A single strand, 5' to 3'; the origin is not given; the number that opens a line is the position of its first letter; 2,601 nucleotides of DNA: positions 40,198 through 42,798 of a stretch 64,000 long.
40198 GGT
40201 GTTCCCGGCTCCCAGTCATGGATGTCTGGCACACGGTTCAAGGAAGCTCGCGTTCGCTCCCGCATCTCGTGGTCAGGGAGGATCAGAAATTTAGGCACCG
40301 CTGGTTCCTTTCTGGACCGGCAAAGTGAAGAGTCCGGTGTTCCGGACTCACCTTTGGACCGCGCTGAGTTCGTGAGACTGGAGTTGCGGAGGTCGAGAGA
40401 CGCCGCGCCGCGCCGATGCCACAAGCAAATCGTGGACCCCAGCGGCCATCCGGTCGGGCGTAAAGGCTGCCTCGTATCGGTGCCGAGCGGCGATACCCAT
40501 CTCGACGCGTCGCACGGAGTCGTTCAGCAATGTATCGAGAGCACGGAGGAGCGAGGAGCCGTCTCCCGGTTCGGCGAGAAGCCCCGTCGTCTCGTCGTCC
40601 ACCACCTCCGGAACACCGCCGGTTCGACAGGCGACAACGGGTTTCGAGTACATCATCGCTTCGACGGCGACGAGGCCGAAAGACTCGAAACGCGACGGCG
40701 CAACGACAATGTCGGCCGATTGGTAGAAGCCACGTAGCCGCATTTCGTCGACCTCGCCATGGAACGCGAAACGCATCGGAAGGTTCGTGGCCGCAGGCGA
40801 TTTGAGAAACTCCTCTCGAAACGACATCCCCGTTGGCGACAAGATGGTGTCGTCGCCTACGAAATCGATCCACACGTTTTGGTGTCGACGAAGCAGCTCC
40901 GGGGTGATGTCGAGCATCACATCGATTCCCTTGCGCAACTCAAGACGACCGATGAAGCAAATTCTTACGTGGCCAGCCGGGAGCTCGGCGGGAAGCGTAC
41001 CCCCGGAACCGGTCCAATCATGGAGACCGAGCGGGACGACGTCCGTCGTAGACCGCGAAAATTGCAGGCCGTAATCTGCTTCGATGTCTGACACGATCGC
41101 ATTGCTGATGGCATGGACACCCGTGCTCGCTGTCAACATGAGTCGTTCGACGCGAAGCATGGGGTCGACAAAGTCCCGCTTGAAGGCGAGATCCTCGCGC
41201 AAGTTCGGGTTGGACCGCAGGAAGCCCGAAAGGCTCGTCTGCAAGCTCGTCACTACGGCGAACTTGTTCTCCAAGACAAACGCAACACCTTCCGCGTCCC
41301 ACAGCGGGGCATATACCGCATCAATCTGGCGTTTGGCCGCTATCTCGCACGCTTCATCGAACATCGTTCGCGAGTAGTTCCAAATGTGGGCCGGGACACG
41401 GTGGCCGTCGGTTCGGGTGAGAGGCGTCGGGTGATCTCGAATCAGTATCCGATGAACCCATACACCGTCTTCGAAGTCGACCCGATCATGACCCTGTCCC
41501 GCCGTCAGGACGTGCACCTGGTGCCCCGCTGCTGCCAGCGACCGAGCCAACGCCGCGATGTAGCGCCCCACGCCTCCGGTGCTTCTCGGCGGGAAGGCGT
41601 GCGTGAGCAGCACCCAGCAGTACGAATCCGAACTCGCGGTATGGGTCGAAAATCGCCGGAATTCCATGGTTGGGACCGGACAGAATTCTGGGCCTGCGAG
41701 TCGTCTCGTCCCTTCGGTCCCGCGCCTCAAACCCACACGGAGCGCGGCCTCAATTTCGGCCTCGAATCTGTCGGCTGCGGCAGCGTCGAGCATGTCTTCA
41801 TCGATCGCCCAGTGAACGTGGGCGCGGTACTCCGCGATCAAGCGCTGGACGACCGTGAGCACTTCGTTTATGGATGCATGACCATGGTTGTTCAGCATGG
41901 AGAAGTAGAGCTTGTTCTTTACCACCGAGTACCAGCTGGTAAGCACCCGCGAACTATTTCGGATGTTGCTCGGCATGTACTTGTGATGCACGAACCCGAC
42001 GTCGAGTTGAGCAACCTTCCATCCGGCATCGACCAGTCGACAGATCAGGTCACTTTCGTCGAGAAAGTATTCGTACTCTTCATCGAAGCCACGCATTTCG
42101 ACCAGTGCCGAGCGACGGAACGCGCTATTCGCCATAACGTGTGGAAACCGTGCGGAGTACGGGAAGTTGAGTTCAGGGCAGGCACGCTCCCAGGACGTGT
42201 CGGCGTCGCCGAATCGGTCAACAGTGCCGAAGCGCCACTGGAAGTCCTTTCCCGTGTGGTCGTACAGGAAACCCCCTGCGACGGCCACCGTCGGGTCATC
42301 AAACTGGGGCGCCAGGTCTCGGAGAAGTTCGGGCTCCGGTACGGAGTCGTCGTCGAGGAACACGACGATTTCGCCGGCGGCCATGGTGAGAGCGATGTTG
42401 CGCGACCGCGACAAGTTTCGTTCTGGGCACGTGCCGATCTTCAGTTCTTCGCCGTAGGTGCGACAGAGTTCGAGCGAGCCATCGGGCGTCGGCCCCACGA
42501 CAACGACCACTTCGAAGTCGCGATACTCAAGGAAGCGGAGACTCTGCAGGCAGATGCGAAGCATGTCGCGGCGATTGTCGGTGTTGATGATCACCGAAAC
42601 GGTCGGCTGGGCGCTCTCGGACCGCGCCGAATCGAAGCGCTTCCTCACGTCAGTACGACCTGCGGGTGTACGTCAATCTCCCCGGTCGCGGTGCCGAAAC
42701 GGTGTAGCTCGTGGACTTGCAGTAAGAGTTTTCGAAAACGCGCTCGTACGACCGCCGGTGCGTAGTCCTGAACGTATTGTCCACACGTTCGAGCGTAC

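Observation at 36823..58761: About 20-kb ABC-transporter-dependent glycan assembly locus with capping machinery but no recognisable ligase or acceptor gene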

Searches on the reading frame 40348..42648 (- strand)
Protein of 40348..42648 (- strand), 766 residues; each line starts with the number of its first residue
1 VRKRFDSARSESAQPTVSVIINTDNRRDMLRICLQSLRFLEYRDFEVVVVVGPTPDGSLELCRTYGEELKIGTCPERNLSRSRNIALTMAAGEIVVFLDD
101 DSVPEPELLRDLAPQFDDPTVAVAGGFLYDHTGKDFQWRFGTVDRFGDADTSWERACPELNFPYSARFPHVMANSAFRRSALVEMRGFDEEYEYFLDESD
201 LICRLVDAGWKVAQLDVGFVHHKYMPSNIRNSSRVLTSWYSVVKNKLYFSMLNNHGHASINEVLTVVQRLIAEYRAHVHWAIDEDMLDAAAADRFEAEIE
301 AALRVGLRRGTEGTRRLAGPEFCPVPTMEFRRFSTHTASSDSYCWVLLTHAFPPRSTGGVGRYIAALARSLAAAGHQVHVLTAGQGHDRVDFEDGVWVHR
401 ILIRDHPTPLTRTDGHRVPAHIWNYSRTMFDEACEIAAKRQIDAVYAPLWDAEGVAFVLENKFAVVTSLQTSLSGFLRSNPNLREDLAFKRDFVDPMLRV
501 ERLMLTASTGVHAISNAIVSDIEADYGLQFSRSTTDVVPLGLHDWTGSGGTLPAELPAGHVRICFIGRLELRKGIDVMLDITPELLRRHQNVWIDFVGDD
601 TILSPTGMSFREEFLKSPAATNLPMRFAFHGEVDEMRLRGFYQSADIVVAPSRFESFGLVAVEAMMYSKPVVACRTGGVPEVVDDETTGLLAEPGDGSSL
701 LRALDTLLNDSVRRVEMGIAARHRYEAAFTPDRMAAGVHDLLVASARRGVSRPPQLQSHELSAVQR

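Call 3: search_protein_families(library=pfam, proteins=[window:40348-42648:-], max_evalue=0.01)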
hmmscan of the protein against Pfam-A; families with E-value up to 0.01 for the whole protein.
window:40348-42648:- (766 aa): 10 families
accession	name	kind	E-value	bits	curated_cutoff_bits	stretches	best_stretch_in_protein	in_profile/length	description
PF00534.26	Glycos_transf_1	-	2.1e-31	109.2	26.4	1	562-723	17-171/172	Glycosyl transferases group 1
PF13692.12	Glyco_trans_1_4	-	5.1e-29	101.8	27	1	562-710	3-142/142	Glycosyl transferases group 1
PF00535.33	Glycos_transf_2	-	5.3e-21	75.7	23.3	1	18-142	1-129/168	Glycosyl transferase family 2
PF13579.12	Glyco_trans_4_4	-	6.1e-16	59.6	29.7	1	358-541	1-158/158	Glycosyl transferase 4-like domain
PF13439.12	Glyco_transf_4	-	5e-15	56.4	28.5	1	358-541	2-165/170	Glycosyltransferase Family 4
PF13641.12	Glyco_tranf_2_3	-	1.3e-13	51.9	27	1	15-222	1-211/230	Glycosyltransferase like family 2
PF20706.3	GT4-conflict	-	1.3e-09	38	26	1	634-691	271-328/385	Family 4 Glycosyltransferase in conflict systems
PF13632.12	Glyco_trans_2_3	-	6.8e-06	26.5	27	1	94-220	1-121/198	Glycosyl transferase family group 2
PF13524.12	Glyco_trans_1_2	-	1.7e-05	25.2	25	1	627-736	29-140/144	Glycosyl transferase-like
PF08323.17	Glyco_transf_5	-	0.0005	20.3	22.7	1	353-387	10-45/239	Starch synthase catalytic domain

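Call 11: search_protein_families(library=ncbifam, proteins=[window:40348-42648:-], max_evalue=0.001)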
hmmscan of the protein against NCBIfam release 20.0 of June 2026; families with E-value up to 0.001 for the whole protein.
window:40348-42648:- (766 aa): 48 families (the best 25 are shown)
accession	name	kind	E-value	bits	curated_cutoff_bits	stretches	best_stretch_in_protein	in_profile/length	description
NF041876.1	EPS_EpsE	equivalog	4.8e-27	95.2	400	1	556-736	210-387/389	exopolysaccharide biosynthesis GT4 family glycosyltransferase EpsE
TIGR03449.1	mycothiol_MshA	equivalog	3.2e-26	92.2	462.5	1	561-741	221-399/406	D-inositol-3-phosphate glycosyltransferase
TIGR03965.1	mycofact_glyco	equivalog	1.3e-23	83.7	280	1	10-223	69-281/467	mycofactocin biosynthesis glycosyltransferase MftF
TIGR03999.1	thiol_BshA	equivalog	2.8e-22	79.1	273.7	1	622-734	252-362/375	N-acetyl-alpha-D-glucosaminyl L-malate synthase BshA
TIGR02149.1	glgA_Coryne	subfamily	2.4e-20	73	302.4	1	562-736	206-381/391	glycogen synthase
TIGR02095.1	glgA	subfamily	2e-19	69.6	328.45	1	562-708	296-439/477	glycogen/starch synthase, ADP-glucose type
TIGR04157.1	glyco_rSAM_CFB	subfamily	1.8e-17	63.4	400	1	563-739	230-403/406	TIGR04157 family glycosyltransferase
NF012028.0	PRK15484.1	subfamily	5.1e-17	62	618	1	563-713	196-347/380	lipopolysaccharide N-acetylglucosaminyltransferase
TIGR04047.1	MSMEG_0565_glyc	hypoth_equivalog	5.7e-16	58.6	259.85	1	565-726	198-361/373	MSMEG_0565 family glycosyltransferase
TIGR03088.1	stp2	hypoth_equivalog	2.2e-15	56.6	409.05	1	639-739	267-367/374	TIGR03088 family PEP-CTERM/XrtA system glycosyltransferase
NF053787.1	GlcN_PG_synth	equivalog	2.9e-15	56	480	1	636-737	253-351/361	N-acetylglucosaminyl phosphatidylglycerol synthase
NF041875.1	EPS_EpsD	equivalog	6.1e-15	55.4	370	1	17-223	1-207/325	exopolysaccharide biosynthesis glycosyltransferase EpsD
NF038295.1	EPS_HpsP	equivalog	2.5e-13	49.8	550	1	500-735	147-377/388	hormogonium polysaccharide biosynthesis glycosyltransferase HpsP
NF001899.0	PRK00654.1-2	equivalog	7.1e-13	47.8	459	1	563-693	294-415/478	glycogen synthase GlgA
NF047684.1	TeichurnBiosyTuaC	equivalog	9.3e-12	44.5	550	1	555-718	214-362/391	teichuronic acid biosynthesis protein TuaC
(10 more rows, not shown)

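Call 60: search_solved_structures(query=window:40348-42648:-, max_evalue=0.00001)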
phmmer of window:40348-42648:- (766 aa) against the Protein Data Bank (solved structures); distinct sequences matched with E-value up to 0.00001: 55.
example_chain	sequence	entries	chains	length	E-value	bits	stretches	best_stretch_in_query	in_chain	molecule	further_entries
6kih_A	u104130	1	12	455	7.8e-21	77.1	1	554-739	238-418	Tll1590 protein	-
3c4q_A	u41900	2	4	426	2.1e-15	59.1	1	561-723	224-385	Predicted glycosyltransferases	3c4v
3c48_A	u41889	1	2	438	2.2e-15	59.1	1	561-723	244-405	Predicted glycosyltransferases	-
5i45_A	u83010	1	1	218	8.8e-15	57.1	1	559-723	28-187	Glycosyl transferases group 1 family protein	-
2bis_A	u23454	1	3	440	6.7e-12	47.6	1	563-705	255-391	GLGA GLYCOGEN SYNTHASE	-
3l01_A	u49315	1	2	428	7.9e-12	47.3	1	563-705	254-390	GlgA glycogen synthase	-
3fro_A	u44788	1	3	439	8.3e-12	47.2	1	563-705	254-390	GlgA glycogen synthase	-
2jjm_A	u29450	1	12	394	9.2e-12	47.1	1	627-735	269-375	GLYCOSYL TRANSFERASE, GROUP 1 FAMILY PROTEIN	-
3mbo_A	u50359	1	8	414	1.1e-11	46.8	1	627-735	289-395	Glycosyltransferase, group 1 family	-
7qsg_A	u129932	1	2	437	1.3e-10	43.2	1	514-736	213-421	D-inositol 3-phosphate glycosyltransferase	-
5d00_A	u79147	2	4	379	2e-10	42.6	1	635-714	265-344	N-acetyl-alpha-D-glucosaminyl L-malate synthase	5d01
3vue_A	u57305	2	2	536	3e-10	42.1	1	562-689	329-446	Granule-bound starch synthase 1, chloroplastic/amyloplastic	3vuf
3okc_A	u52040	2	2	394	3.4e-10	41.9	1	568-748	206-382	GDP-mannose-dependent alpha-(1-6)-phosphatidylinositol monomannoside mannosyltransferase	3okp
4n9w_A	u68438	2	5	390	5.7e-10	41.2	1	518-726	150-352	GDP-mannose-dependent alpha-(1-2)-phosphatidylinositol mannosyltransferase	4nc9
2gej_A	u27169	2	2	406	7.6e-10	40.8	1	518-726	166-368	PHOSPHATIDYLINOSITOL MANNOSYLTRANSFERASE (PimA)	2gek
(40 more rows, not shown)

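Call 89: find_related_loci(query=window:40348-42648:-, collection=metagenome_contigs, flank=10000)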
Query window:40348-42648:- (766 aa) in metagenome_contigs; peptide patterns used: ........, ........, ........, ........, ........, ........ (x = any residue, [..] = any of these).
94 stretches matched a pattern; 69 encode a relative of the query (tblastn E <= 1e-3); 69 distinct loci.
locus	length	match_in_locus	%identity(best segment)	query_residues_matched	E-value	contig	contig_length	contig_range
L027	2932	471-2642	57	15-743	0e+0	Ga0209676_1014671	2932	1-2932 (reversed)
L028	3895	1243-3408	56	15-742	0e+0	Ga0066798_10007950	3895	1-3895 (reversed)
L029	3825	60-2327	55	5-752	0e+0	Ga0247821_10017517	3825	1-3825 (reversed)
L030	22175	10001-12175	55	9-738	0e+0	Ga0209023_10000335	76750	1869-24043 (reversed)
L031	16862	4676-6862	55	5-738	0e+0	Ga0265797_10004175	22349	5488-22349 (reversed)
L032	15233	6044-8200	55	15-738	0e+0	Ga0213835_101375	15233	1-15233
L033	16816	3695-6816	54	3-749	0e+0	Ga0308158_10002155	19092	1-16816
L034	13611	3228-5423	55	15-751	0e+0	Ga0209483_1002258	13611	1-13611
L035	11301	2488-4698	53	10-754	0e+0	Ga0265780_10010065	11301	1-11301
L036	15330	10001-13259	53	12-738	0e+0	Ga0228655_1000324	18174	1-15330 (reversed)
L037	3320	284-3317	46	9-753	0e+0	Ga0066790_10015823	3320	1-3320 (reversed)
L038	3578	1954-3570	55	15-557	0e+0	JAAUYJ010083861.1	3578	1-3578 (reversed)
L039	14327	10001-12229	45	4-750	0e+0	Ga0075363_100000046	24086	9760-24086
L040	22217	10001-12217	44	8-751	0e+0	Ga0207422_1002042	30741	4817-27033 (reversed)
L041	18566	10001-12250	48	6-755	0e+0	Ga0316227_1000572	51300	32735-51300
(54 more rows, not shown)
